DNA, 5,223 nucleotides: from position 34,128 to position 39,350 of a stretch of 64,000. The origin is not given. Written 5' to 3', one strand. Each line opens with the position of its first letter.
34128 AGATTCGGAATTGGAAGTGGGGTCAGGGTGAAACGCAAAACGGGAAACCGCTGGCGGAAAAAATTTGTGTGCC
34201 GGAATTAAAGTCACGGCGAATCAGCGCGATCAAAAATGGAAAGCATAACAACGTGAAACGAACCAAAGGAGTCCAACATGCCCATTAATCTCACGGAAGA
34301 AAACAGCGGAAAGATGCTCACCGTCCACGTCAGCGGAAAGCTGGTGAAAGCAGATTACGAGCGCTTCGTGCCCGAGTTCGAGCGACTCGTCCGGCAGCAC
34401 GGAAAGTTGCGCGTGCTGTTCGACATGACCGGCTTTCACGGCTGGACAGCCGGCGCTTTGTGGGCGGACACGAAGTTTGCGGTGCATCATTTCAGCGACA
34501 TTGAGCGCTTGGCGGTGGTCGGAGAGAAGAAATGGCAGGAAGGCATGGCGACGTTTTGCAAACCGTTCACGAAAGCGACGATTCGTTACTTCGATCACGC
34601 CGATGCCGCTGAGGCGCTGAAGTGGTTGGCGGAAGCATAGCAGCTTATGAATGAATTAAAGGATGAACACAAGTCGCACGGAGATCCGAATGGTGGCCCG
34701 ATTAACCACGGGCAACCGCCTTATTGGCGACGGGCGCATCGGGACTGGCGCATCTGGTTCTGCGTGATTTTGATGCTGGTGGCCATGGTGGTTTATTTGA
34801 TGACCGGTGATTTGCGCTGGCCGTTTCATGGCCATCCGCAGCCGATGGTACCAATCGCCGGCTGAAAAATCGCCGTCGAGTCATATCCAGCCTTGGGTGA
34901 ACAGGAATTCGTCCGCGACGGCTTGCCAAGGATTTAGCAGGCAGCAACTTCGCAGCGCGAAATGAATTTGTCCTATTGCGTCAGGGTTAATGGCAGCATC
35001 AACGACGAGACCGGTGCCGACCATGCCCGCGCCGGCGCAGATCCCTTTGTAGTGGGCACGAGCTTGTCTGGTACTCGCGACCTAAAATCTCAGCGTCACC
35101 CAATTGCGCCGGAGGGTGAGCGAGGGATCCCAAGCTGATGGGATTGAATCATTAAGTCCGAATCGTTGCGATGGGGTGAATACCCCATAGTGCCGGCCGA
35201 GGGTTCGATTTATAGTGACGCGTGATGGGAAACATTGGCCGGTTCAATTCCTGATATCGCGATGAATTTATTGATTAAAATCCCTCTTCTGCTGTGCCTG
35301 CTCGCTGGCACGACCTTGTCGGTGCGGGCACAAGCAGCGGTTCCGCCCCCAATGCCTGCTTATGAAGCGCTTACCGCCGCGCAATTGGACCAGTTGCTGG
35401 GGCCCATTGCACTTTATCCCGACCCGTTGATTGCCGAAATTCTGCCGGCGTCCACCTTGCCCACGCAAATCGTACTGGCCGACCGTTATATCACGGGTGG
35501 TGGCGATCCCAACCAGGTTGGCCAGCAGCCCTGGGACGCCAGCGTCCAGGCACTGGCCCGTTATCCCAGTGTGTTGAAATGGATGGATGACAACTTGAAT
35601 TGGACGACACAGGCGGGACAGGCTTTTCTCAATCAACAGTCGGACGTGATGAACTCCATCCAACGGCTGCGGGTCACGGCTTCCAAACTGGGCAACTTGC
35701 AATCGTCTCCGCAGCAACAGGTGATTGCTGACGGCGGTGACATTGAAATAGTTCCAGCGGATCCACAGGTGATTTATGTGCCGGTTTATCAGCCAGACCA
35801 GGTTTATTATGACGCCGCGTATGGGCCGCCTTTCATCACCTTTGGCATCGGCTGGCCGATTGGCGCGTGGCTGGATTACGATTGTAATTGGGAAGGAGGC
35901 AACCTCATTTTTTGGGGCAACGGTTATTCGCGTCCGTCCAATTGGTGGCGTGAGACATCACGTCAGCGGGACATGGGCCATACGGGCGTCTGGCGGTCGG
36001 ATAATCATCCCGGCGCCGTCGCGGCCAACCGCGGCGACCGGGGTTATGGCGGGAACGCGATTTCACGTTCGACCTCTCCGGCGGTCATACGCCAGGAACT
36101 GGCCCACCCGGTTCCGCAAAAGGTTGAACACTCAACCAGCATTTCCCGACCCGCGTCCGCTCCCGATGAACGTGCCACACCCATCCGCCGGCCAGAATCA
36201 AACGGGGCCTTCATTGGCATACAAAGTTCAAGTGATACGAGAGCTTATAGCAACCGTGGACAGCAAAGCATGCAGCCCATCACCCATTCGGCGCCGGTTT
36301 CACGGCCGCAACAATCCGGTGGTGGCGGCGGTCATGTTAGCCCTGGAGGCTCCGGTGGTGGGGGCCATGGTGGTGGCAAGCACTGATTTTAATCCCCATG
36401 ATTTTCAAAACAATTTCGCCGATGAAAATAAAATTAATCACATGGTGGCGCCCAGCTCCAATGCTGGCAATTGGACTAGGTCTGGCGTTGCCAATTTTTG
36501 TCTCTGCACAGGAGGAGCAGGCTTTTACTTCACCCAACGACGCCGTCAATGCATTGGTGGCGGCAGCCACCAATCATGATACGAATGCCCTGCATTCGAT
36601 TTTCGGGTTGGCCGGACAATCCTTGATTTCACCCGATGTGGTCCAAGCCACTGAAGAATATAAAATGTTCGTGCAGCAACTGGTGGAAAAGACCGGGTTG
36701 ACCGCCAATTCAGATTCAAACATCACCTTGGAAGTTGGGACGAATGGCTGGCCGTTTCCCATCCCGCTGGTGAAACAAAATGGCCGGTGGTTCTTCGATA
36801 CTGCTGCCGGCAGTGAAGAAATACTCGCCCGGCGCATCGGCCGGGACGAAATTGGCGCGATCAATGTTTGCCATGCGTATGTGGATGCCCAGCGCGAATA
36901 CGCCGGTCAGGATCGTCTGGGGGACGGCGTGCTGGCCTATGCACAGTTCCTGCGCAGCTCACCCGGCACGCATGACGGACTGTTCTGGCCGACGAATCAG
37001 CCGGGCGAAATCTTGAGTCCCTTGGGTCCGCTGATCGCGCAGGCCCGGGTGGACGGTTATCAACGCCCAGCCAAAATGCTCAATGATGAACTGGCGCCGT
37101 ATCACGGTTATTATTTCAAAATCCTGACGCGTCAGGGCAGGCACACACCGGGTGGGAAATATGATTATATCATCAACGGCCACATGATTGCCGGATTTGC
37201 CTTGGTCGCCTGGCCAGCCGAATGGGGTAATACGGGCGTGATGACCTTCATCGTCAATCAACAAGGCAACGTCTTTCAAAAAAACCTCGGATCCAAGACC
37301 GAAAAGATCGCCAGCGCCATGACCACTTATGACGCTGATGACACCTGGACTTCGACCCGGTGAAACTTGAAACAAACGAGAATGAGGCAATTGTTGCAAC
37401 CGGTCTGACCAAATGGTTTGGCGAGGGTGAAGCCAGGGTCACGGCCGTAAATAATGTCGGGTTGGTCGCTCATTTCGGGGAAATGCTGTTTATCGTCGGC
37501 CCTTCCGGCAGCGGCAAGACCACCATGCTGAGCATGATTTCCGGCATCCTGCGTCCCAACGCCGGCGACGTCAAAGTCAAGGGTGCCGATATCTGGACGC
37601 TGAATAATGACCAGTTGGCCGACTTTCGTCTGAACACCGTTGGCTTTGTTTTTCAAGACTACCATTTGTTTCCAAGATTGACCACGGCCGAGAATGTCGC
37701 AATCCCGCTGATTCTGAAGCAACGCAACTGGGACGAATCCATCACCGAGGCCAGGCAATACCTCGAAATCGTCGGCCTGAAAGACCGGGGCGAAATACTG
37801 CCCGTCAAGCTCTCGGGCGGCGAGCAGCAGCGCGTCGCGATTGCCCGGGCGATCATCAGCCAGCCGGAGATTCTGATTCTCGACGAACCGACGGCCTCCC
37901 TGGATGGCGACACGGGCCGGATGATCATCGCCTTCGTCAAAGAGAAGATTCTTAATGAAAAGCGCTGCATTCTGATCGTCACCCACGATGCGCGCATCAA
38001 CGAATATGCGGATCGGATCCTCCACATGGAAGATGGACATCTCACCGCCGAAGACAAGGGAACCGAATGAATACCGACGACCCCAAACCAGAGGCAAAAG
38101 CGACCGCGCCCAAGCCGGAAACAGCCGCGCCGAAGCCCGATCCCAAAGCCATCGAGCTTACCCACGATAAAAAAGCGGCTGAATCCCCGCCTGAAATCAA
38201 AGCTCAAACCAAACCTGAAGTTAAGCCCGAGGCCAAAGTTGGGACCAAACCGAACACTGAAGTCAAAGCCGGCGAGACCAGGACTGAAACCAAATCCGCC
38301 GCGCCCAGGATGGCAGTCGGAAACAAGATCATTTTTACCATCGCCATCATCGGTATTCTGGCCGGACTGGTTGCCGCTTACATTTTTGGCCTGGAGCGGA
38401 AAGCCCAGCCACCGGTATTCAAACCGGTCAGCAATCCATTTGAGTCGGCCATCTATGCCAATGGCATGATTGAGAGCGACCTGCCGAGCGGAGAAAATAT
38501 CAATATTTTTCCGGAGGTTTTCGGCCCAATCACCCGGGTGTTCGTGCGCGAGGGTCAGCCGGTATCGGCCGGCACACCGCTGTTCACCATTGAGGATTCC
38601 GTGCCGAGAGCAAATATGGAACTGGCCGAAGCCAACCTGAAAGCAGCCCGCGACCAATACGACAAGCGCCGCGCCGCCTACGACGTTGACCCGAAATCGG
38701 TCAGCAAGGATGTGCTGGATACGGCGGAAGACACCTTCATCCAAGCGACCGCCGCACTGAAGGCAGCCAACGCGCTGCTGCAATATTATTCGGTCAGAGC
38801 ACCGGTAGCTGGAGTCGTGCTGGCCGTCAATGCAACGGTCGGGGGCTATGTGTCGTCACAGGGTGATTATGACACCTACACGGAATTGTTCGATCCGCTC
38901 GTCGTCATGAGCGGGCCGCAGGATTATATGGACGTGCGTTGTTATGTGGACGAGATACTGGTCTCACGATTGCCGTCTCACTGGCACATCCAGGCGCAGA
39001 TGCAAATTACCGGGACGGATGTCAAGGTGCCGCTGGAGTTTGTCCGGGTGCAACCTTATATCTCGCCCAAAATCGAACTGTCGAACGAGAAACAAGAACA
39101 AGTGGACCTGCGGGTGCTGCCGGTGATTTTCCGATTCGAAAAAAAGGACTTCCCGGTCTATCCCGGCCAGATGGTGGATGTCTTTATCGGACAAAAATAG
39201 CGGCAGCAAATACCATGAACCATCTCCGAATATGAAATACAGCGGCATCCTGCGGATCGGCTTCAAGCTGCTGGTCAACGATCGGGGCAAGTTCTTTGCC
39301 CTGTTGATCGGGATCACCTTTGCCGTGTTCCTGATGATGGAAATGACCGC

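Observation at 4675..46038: Orientation-locked dyad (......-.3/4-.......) exactly 22 nt upstream of a position-matched hexamer, eight times: candidate regulon promoter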

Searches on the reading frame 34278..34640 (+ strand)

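Call 10: search_protein_families(library=pfam, proteins=[window:34278-34640:+])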
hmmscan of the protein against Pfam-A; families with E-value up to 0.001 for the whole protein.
window:34278-34640:+ (120 aa): 1 family
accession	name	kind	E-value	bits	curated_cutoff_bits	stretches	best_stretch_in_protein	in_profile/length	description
PF11964.13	SpoIIAA-like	-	4.1e-32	111.5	25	1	14-118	2-106/106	SpoIIAA-like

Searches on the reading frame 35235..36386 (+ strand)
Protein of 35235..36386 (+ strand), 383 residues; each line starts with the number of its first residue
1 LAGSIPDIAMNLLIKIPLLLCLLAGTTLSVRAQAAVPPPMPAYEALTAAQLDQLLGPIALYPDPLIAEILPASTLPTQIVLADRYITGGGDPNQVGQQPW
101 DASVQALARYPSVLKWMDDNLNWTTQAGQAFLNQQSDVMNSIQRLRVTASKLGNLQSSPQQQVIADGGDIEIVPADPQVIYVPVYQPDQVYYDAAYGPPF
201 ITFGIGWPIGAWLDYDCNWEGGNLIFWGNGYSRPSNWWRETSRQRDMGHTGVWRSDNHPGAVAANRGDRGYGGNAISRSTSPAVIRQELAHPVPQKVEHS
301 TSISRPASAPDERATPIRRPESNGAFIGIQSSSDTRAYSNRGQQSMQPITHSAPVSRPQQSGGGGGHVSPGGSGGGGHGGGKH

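Call 10: search_protein_families(library=pfam, proteins=[window:35235-36386:+])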
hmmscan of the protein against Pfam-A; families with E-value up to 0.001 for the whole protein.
window:35235-36386:+ (383 aa): 1 family
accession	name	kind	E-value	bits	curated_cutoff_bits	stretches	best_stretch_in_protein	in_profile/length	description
PF11737.13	DUF3300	-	1.2e-49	169.3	25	1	48-196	2-156/227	Protein of unknown function (DUF3300)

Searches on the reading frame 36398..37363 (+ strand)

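Call 10: search_protein_families(library=pfam, proteins=[window:36398-37363:+])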
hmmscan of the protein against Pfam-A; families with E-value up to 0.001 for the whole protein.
window:36398-37363:+ (321 aa): 1 family
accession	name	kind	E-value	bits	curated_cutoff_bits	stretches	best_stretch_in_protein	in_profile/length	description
PF11453.13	DUF2950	-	1.7e-105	352.5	20.2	1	41-318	2-272/274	Protein of unknown function (DUF2950)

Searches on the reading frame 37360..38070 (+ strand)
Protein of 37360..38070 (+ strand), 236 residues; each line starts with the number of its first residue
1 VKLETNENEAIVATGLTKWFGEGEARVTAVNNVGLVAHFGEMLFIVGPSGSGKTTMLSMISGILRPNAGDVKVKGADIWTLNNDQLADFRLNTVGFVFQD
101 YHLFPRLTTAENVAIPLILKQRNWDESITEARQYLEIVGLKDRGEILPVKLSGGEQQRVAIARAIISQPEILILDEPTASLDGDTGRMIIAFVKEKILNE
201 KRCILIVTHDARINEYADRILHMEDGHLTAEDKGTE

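Call 10: search_protein_families(library=pfam, proteins=[window:37360-38070:+])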
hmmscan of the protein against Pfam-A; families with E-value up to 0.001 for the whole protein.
window:37360-38070:+ (236 aa): 5 families
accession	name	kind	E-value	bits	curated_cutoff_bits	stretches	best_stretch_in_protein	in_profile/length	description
PF00005.33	ABC_tran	-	5e-34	118.3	25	1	31-179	2-137/137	ABC transporter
PF02463.25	SMC_N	-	3.6e-07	30.3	40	1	41-223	25-211/220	RecF/RecN/SMC N terminal domain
PF13304.12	AAA_21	-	4.5e-07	30.7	27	0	123-211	206-300/304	AAA domain, putative AbiEii toxin, Type IV TA system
PF13166.12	AAA_13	-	2.5e-05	23.6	36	0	166-215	524-575/713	AAA domain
PF13555.12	AAA_29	-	0.00072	19.7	27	0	41-68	23-50/61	P-loop containing region of AAA domain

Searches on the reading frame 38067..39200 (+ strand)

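Call 10: search_protein_families(library=pfam, proteins=[window:38067-39200:+])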
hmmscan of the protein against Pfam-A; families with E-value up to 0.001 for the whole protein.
window:38067-39200:+ (377 aa): 3 families
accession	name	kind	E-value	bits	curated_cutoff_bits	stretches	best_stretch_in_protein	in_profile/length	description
PF13533.13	Biotin_lipoyl_2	-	2.9e-08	33.8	29.8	1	146-176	2-32/32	Biotin-lipoyl like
PF13437.12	HlyD_3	-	3.9e-07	31.2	22.2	0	243-335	2-79/106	HlyD family secretion protein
PF16576.10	HlyD_D23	-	9.9e-07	28.7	30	1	126-264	3-132/214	Barrel-sandwich domain of CusB or HlyD membrane-fusion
